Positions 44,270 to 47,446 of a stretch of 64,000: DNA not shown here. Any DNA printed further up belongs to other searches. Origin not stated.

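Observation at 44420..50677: DUF1156 Zn-ribbon adenine methyltransferase + DUF499 ATPase (+ upstream SNF2/DUF3883 helicase): predicted but, to my knowledge, uncharacterised R-M/BREX-like core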

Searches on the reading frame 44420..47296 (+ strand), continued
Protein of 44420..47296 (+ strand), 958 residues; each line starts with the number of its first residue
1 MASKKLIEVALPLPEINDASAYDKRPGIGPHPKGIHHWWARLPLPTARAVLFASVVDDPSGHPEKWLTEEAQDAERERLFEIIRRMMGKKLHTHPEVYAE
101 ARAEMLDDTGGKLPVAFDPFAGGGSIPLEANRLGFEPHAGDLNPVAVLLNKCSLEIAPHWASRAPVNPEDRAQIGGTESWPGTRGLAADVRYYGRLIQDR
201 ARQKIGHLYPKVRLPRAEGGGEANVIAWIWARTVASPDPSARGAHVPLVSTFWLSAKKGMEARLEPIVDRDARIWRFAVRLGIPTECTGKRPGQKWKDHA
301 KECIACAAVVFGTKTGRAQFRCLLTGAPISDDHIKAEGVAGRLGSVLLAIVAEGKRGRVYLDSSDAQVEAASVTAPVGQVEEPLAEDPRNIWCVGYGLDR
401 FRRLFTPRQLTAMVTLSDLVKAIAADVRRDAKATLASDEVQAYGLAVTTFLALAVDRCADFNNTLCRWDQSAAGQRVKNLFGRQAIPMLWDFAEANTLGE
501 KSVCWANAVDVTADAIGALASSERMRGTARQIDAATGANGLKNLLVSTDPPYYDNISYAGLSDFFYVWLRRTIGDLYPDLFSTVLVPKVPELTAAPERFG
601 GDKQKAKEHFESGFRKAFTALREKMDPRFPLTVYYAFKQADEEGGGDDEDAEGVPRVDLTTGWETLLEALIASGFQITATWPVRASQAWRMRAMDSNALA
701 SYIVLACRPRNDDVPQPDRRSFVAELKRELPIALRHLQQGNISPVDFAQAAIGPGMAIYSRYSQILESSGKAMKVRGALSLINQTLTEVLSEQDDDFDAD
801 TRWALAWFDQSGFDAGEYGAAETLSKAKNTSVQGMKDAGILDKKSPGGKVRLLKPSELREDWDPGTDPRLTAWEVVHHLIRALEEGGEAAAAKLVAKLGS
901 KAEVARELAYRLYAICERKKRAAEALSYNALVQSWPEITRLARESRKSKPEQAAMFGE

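Call 102: search_protein_families(library=padloc, proteins=[L001:8289-8921:+, L001:8940-9989:+, L001:12983-13447:+, L069:9312-9986:+, L017:8931-9989:+, L076:8964-9977:+, L057:8904-9989:+, L025:7102-8157:+], max_evalue=0.00001)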
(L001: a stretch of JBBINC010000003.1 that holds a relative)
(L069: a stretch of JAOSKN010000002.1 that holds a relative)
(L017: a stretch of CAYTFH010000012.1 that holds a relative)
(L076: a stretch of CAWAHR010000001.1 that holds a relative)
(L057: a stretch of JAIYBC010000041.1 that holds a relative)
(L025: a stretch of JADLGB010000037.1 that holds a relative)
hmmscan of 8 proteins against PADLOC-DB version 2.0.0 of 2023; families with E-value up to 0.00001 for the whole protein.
L001:8289-8921:+ (211 aa): 1 family
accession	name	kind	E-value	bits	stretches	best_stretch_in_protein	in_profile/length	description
PDLC02991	DarT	-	1.5e-63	212.2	1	1-211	7-196/196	-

L001:8940-9989:+ (350 aa): 1 family
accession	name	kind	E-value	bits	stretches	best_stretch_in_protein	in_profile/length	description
PDLC02990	DarG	-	1.4e-130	433.6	1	1-341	1-328/329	-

L001:12983-13447:+ (155 aa): 0 families

L069:9312-9986:+ (225 aa): 2 families
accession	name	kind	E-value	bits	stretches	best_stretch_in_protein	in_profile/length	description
PDLC03987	PD-Lambda-3_B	-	2.6e-12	44.6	1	102-223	143-262/270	-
PDLC02412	Aga_HEPN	-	4.5e-11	40.4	1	100-198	253-348/382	Class II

L017:8931-9989:+ (353 aa): 6 families
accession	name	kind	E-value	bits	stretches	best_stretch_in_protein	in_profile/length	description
PDLC04960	PDC-S21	-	3.9e-10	37.7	1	108-218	98-199/336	-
PDLC02414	Aga_SIR2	-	1.5e-09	35.6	1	132-331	105-278/313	-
PDLC04087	SIR2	-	1.9e-08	31.6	1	135-292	118-267/343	-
PDLC02408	Aga_SIR2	-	9e-07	26.3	0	132-338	135-316/343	Class II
PDLC04078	SIR2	-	4.2e-06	24.6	1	196-312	5-116/171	-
PDLC04961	PDC-S21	-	5.6e-06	23.8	0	105-220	99-200/336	-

L076:8964-9977:+ (338 aa): 1 family
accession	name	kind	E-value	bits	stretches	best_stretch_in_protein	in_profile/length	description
PDLC02944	RT_III-A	-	1e-15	55.9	1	88-306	368-573/597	-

L057:8904-9989:+ (362 aa): 0 families

L025:7102-8157:+ (352 aa): 3 families
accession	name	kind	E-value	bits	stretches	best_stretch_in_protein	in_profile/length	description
PDLC04162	HEC-08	-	5.2e-87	290.3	1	8-348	17-355/358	-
PDLC01688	DUF3644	-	2.1e-51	171.9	1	5-152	5-148/149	DUF3644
PDLC05059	PDC-S64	-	9.3e-12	42.6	1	11-193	14-189/339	-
